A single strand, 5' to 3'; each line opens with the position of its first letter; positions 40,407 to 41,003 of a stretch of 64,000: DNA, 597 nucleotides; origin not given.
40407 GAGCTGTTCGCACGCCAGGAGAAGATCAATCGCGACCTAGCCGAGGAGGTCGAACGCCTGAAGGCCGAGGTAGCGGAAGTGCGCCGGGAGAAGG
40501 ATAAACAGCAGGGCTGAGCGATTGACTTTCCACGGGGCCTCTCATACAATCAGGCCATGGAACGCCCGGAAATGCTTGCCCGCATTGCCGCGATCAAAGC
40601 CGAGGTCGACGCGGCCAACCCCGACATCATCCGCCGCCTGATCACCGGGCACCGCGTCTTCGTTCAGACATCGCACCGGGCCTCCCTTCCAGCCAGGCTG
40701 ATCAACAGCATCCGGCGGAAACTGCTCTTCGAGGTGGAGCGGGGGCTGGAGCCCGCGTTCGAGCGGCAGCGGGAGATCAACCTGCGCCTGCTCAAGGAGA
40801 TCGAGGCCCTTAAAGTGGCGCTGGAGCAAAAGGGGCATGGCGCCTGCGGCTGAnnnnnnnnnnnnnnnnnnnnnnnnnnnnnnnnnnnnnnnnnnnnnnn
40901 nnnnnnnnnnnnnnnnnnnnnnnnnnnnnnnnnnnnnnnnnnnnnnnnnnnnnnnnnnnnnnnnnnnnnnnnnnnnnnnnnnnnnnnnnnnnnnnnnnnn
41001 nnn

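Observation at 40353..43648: A roughly 45-aa coiled-coil module recurs three times, each time immediately upstream of a GT4 gene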

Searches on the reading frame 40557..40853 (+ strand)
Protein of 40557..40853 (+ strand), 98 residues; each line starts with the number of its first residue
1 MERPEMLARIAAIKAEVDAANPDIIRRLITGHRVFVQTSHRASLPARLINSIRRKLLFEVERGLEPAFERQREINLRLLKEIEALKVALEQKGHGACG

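Call 3: search_protein_families(library=pfam, proteins=[window:40557-40853:+], max_evalue=0.1)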
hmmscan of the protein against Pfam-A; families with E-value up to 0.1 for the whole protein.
window:40557-40853:+ (98 aa): 0 families

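Call 7: find_homologous_proteins(query=window:40557-40853:+, max_evalue=0.01)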
Query window:40557-40853:+ (98 aa): 33 proteins with E <= 0.01 among 40 candidates.
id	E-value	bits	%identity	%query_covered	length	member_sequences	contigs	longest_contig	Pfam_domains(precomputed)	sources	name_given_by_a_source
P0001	5.1e-51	188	95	100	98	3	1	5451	-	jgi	jgi:hypothetical protein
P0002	5.0e-44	166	89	95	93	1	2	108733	-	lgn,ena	-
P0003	6.5e-44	166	86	100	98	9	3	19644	-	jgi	jgi:hypothetical protein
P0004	1.8e-43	164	88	95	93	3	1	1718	-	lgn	-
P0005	2.5e-43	164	84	100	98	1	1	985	-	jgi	jgi:hypothetical protein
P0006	2.4e-42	161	86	95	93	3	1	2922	-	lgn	-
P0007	2.9e-42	160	82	100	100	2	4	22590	-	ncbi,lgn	-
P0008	4.2e-42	160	86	95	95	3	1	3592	-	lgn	-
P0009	1.1e-40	155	82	100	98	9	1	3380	-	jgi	jgi:hypothetical protein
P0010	2.1e-40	154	82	100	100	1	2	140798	-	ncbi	-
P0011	1.1e-39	152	85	95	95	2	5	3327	-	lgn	-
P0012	1.1e-38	149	79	100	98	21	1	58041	-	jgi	jgi:hypothetical protein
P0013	1.9e-38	148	77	100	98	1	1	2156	-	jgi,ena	-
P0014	2.0e-38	148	78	100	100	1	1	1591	-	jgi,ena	-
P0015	1.9e-37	145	77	100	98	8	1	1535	-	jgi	jgi:hypothetical protein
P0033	5.7e-23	99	61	97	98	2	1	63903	-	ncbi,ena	-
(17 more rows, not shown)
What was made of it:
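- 40557..40853 (+): 98-aa protein ('o98'): an N-terminal helix, a linker, then the long module helix. It is a conserved stand-alone gene. 33 clusters at 60% identity or more, all about 98 aa (call 7).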

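Call 9: find_encoding_contigs(protein=P0033, flank=10000, max_places=3)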
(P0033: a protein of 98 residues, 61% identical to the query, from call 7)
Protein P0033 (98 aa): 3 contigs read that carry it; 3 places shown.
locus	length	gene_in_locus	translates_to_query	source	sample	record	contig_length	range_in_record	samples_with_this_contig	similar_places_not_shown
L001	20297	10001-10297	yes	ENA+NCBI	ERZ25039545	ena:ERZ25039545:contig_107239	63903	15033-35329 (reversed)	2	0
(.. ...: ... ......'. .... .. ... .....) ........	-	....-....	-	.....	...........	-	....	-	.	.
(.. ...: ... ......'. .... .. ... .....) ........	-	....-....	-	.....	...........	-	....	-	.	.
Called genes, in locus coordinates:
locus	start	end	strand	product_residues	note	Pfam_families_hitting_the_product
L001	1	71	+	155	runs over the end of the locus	PF00885:DMRL_synthase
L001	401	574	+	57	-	PF01029:NusB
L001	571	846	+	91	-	-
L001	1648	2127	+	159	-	PF00152:tRNA-synt_2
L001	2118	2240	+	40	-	-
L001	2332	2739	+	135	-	PF00152:tRNA-synt_2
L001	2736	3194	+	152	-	PF12704:MacB_PCD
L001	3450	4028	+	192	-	PF02687:FtsX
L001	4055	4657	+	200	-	-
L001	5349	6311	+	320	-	PF01073:3Beta_HSD, PF01370:Epimerase, PF04321:RmlD_sub_bind, PF07993:NAD_binding_4 (faint), PF16363:GDP_Man_Dehyd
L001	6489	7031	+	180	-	PF01370:Epimerase, PF02719:Polysacc_synt_2 (faint), PF04321:RmlD_sub_bind, PF16363:GDP_Man_Dehyd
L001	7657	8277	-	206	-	-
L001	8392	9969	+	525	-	PF13946:DUF4214, PF04055:Radical_SAM, PF13186:SPASM (weak)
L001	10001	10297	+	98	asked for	-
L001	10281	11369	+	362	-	PF13439:Glyco_transf_4 (weak), PF00534:Glycos_transf_1, PF13692:Glyco_trans_1_4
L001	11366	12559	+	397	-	PF00534:Glycos_transf_1 (weak), PF13692:Glyco_trans_1_4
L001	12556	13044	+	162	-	-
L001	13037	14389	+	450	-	PF00534:Glycos_transf_1, PF13692:Glyco_trans_1_4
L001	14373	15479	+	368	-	PF13439:Glyco_transf_4, PF20706:GT4-conflict, PF00534:Glycos_transf_1, PF13692:Glyco_trans_1_4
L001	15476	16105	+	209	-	-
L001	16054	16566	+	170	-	PF00534:Glycos_transf_1, PF13692:Glyco_trans_1_4, PF13524:Glyco_trans_1_2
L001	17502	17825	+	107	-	-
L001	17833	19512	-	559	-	-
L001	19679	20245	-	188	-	PF04055:Radical_SAM (weak)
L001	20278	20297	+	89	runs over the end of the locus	-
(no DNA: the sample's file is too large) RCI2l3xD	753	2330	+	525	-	PF13946:DUF4214, PF04055:Radical_SAM, PF13186:SPASM (weak)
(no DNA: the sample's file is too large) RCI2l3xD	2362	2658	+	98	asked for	-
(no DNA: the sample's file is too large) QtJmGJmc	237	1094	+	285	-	PF13946:DUF4214, PF04055:Radical_SAM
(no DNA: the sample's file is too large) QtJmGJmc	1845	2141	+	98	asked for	-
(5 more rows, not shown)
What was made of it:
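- The same 17-nt and 8-nt overlaps occur in L001, where o98 is 62% identical (call 9).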

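Call 11: find_related_loci(query=A1, collection=genome_contigs, flank=10000)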
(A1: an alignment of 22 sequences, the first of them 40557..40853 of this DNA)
Query A1 (98 aa) in genome_contigs; peptide patterns used: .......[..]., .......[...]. (x = any residue, [..] = any of these).
69 stretches matched a pattern; 5 encode a relative of the query (tblastn E <= 1e-3); 5 distinct loci.
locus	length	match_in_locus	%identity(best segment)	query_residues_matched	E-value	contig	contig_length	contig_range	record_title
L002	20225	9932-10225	72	1-98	2e-43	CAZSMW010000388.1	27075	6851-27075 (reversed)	MAG TPA_asm: uncultured Eubacteriales bacterium isolate binchicken_co255_252 genome assembly, contig: k141_3990788, whol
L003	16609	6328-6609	68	1-94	4e-36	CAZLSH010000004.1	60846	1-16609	MAG TPA_asm: uncultured Clostridia bacterium isolate SRP192927_co7_47 genome assembly, contig: NODE_645_length_60846_cov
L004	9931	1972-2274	62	1-98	4e-35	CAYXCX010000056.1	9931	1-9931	MAG TPA_asm: uncultured Clostridia bacterium isolate SRP263991_co7_839 genome assembly, contig: NODE_13988_length_9931_c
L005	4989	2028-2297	49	1-90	3e-20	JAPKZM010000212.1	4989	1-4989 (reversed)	MAG: Candidatus Aminicenantes bacterium isolate LacPavin_0920_SED5_MAG_56_9 LacPavin_0920_SED5_scaffold_2375150, whole g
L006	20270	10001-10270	49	1-90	3e-20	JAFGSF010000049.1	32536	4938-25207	MAG: Candidatus Aminicenantes bacterium isolate Zod_Metabat.875 k87_5758546, whole genome shotgun sequence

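Call 12: find_related_loci(query=A1, collection=metagenome_contigs, flank=6000)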
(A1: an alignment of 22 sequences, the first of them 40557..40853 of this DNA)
Query A1 (98 aa) in metagenome_contigs; peptide patterns used: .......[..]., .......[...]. (x = any residue, [..] = any of these).
127 stretches matched a pattern; 28 encode a relative of the query (tblastn E <= 1e-3); 28 distinct loci.
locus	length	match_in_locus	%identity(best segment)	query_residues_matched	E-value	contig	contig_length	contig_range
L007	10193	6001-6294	87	1-98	4e-52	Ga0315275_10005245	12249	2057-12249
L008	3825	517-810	86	1-98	4e-52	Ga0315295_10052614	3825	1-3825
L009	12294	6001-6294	86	1-98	1e-51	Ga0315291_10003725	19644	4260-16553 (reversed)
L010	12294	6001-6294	80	1-98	5e-47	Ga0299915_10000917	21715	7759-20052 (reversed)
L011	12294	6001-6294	79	1-98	2e-46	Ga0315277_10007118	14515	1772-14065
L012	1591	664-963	78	1-98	2e-46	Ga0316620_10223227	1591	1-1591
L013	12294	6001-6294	77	1-98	2e-45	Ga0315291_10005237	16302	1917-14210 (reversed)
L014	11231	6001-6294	76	1-98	6e-44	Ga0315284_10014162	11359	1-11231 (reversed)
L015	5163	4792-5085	77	1-98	2e-43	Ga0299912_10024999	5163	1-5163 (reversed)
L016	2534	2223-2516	72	1-98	3e-43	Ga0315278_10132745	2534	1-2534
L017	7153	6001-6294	72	1-98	3e-43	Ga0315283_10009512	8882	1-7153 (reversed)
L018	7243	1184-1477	72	1-98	3e-43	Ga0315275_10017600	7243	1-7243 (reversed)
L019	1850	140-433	74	1-98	1e-42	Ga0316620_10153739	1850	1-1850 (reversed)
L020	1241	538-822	64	1-95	5e-39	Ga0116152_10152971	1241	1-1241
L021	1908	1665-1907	80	1-79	3e-37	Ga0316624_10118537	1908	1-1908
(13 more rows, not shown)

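Call 36: search_protein_families(library=ncbifam, proteins=[window:40557-40853:+], max_evalue=0.01)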
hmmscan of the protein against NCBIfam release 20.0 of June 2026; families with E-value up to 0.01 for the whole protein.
window:40557-40853:+ (98 aa): 0 families

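Call 37: predict_structure(alignment_id=A6)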
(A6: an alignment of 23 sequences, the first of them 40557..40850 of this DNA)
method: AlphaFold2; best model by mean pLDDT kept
length: 98 residues; sequences in the alignment: 23
mean_pLDDT: 74.5   pTM: 0.38
mean pLDDT of the five models: 74.5, 71.9, 68.5, 68.3, 65.8
residues with pLDDT >= 90: 14; 70-90: 51; 50-70: 27; < 50: 6
segments of 3 or more residues with pLDDT < 50: none
pLDDT, mean of each block of 10 residues (from residue 1): 79 73 54 55 75 82 82 91 90 61
secondary structure, 60 per line:
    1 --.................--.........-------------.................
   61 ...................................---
elements in order: H3-19 H22-30 H44-95
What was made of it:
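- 40653..40835 (+): Module copy 2: residues 33-93 of the 98-aa protein (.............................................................). The helix at residues 44-95 has pLDDT 75-91 (call 37).
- Checked: AlphaFold2 gives one long helix at residues 44-95 of the 98-aa protein, with pLDDT 75-91 (call 37).
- Residues 44-95, pLDDT 75-91 (call 37).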

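Call 38: search_protein_representatives(alignment_id=A6)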
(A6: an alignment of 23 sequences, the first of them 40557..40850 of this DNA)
Query: 23 sequences, 101 profile positions. Proteins with E-value up to 0.001 (for the whole library): 36; up to 1e-10: 22; up to 1e-30: 1. The best 36 are listed.
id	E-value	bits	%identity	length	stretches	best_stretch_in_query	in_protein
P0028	1.4e-33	131.1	-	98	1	1-97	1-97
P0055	1.8e-28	114.7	-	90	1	1-89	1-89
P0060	1.0e-26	109.1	-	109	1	1-92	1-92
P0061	4.1e-26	107.1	-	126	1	1-91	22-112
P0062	7.6e-23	96.6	-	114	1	1-99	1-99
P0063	1.3e-21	92.7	-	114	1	1-91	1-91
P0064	2.8e-21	91.6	-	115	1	1-91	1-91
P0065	6.5e-20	87.2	-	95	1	1-93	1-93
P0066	8.5e-20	86.8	-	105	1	1-96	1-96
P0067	2.0e-19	85.6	-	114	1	1-99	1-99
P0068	3.7e-19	84.8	-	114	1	1-93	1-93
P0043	4.4e-19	84.5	-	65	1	37-100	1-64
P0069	5.8e-19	84.2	-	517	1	32-99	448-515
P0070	2.0e-18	82.4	-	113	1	1-99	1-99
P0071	2.8e-18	81.9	-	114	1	1-91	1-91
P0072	2.1e-17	79.2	-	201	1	1-95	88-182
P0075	9.7e-16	73.8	-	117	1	1-93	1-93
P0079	8.5e-07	45.1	-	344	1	1-87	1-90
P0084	2.4e-05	40.4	-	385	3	41-80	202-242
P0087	6.0e-04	35.9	-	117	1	20-94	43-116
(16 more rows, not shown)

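Call 40: search_protein_families(library=pfam, proteins=[P0079, P0084, P0072, P0087], max_evalue=0.01)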
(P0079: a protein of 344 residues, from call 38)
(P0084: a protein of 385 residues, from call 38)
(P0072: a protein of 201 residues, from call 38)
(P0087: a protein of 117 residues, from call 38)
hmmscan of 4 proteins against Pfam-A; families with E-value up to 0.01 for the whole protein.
P0079 (344 aa): 9 families
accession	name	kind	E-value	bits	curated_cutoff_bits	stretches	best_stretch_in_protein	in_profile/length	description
PF13489.12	Methyltransf_23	-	3.3e-14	53.4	27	1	153-307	7-162/164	Methyltransferase domain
PF08241.18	Methyltransf_11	-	9.3e-12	45.9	21.2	1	173-265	1-95/95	Methyltransferase domain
PF13649.12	Methyltransf_25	-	6.7e-11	43.2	27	1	172-261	1-97/97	Methyltransferase domain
PF07021.18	MetW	-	4.6e-10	39.9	21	1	163-239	8-86/193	Methionine biosynthesis protein MetW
PF13847.12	Methyltransf_31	-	1e-08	35.4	27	1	167-269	2-113/145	Methyltransferase domain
PF08242.18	Methyltransf_12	-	2.9e-07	31.6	30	1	173-263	1-98/98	Methyltransferase domain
PF08003.17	Methyltransf_9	-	0.00013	21.5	23.8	1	156-316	104-272/315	Protein of unknown function (DUF1698)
PF02353.26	CMAS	-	0.00034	20.5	27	1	166-267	60-166/273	Mycolic acid cyclopropane synthetase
PF01728.25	FtsJ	-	0.0024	18.2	24.1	1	163-217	16-75/181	FtsJ-like methyltransferase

P0084 (385 aa): 0 families

P0072 (201 aa): 0 families

P0087 (117 aa): 2 families
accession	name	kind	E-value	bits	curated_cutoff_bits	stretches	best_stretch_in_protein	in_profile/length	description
PF09823.15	DUF2357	-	0.0011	18.7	23.3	1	19-115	122-217/251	Domain of unknown function (DUF2357)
PF17078.10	SHE3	-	0.0086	16.3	30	1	76-116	107-147/228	SWI5-dependent HO expression protein 3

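Call 54: find_encoding_contigs(protein=P0084, flank=8000, max_places=3)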
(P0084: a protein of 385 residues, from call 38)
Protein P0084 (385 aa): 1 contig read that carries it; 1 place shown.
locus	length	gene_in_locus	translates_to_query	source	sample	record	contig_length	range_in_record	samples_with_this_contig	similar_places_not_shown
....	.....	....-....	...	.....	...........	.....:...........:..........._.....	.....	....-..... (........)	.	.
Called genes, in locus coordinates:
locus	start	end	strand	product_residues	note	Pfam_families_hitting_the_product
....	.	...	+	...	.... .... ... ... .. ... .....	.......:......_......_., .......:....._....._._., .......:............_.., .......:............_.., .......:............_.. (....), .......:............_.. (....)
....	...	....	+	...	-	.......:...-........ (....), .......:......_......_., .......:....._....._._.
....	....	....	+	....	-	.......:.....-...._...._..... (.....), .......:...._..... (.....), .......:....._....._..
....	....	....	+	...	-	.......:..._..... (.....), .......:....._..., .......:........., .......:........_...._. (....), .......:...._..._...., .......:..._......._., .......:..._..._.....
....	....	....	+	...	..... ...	-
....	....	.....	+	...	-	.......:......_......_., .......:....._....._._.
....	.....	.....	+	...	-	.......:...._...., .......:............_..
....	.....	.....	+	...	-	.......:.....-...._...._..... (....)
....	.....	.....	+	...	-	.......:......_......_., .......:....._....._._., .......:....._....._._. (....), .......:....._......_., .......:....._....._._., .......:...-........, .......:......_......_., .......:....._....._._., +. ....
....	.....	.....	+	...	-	-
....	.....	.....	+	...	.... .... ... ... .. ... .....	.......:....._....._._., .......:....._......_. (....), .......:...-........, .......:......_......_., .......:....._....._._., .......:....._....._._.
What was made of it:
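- P0084 (three tandem modules) precedes a GT4 with a 4-nt overlap (call 54).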

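Call 55: find_encoding_contigs(protein=P0079, flank=8000, max_places=3)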
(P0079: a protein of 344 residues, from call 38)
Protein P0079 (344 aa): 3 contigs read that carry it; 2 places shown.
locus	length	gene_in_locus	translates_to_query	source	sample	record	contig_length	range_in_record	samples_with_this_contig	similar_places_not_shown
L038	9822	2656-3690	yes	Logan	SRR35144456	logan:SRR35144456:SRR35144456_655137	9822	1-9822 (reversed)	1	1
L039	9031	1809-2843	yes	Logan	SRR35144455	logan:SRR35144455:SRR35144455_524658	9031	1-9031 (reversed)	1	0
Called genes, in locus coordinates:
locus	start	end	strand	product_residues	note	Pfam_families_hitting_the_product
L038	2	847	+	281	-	?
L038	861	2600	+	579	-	PF02310:B12-binding, PF04055:Radical_SAM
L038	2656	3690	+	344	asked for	PF13489:Methyltransf_23, PF07021:MetW, PF13649:Methyltransf_25, PF13847:Methyltransf_31, PF08241:Methyltransf_11, PF08242:Methyltransf_12 (weak)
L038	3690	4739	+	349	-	PF00534:Glycos_transf_1, PF13692:Glyco_trans_1_4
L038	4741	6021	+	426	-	PF00534:Glycos_transf_1, PF13692:Glyco_trans_1_4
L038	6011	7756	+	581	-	-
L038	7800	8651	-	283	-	PF01073:3Beta_HSD, PF01370:Epimerase, PF04321:RmlD_sub_bind, PF16363:GDP_Man_Dehyd, PF02719:Polysacc_synt_2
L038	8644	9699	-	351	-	PF01370:Epimerase, PF04321:RmlD_sub_bind (weak), PF05368:NmrA (weak), PF16363:GDP_Man_Dehyd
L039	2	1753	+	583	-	?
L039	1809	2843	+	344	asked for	PF13489:Methyltransf_23, PF07021:MetW, PF13649:Methyltransf_25, PF13847:Methyltransf_31, PF08241:Methyltransf_11, PF08242:Methyltransf_12 (weak)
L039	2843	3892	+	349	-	PF00534:Glycos_transf_1, PF13692:Glyco_trans_1_4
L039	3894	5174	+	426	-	PF00534:Glycos_transf_1, PF13692:Glyco_trans_1_4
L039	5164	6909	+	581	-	-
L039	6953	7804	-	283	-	PF01073:3Beta_HSD, PF01370:Epimerase, PF04321:RmlD_sub_bind, PF16363:GDP_Man_Dehyd, PF02719:Polysacc_synt_2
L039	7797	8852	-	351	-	PF01370:Epimerase, PF04321:RmlD_sub_bind (weak), PF05368:NmrA (weak), PF16363:GDP_Man_Dehyd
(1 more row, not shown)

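Call 59: find_encoding_contigs(protein=P0062, flank=6000, max_places=2)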
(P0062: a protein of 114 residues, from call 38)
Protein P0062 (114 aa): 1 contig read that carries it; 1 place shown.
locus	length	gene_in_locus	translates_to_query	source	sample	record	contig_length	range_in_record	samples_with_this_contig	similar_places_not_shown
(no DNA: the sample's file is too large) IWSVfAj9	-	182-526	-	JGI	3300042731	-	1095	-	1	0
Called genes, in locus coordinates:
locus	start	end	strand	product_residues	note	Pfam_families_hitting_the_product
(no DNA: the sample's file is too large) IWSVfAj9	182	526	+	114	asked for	-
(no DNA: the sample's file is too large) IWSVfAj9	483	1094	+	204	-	?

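Call 60: find_encoding_contigs(protein=P0087, flank=6000, max_places=2)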
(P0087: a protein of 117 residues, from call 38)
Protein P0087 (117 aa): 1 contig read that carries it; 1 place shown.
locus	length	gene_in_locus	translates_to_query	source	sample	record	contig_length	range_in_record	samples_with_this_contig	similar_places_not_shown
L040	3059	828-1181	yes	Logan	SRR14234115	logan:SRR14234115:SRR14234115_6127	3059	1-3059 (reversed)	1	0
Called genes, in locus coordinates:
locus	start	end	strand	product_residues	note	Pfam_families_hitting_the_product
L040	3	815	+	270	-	?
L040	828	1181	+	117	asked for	-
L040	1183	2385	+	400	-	PF00534:Glycos_transf_1, PF13692:Glyco_trans_1_4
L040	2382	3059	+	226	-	?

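Call 61: find_encoding_contigs(protein=P0072, flank=6000, max_places=2)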
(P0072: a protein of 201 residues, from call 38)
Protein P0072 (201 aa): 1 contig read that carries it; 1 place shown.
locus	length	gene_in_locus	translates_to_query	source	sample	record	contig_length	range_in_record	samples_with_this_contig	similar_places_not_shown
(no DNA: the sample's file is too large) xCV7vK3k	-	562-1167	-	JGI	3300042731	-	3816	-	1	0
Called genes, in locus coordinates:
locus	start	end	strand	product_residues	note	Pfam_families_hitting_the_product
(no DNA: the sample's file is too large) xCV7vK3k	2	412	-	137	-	?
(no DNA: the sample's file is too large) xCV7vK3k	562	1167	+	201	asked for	-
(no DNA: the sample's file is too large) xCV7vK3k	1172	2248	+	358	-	PF13439:Glyco_transf_4 (faint), PF00534:Glycos_transf_1, PF13692:Glyco_trans_1_4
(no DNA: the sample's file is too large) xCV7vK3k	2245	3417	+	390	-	PF00534:Glycos_transf_1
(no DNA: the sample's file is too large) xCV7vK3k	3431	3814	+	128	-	?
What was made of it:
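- P0072 precedes two GT4 genes (call 61).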

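Call 75: find_encoding_contigs(protein=P0075, flank=6000, max_places=2)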
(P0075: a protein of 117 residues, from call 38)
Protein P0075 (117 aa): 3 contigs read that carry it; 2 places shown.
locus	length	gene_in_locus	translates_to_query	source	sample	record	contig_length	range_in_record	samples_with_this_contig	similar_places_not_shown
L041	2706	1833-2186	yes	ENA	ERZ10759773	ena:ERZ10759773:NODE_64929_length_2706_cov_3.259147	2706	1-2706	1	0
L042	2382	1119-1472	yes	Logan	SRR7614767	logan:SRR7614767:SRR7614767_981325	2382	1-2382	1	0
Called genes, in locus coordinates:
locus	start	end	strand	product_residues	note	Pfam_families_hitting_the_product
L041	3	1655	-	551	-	?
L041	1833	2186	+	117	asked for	-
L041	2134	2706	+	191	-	?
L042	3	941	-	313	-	?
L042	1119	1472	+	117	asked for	-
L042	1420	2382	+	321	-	?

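Call 76: find_encoding_contigs(protein=P0060, flank=6000, max_places=2)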
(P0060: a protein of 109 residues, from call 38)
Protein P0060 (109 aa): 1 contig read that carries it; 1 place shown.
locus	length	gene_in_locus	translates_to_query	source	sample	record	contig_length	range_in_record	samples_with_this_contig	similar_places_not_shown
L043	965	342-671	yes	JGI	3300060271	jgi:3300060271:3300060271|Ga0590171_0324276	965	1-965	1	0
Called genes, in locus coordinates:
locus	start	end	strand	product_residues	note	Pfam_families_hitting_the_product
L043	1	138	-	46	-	?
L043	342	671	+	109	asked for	-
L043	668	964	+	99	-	?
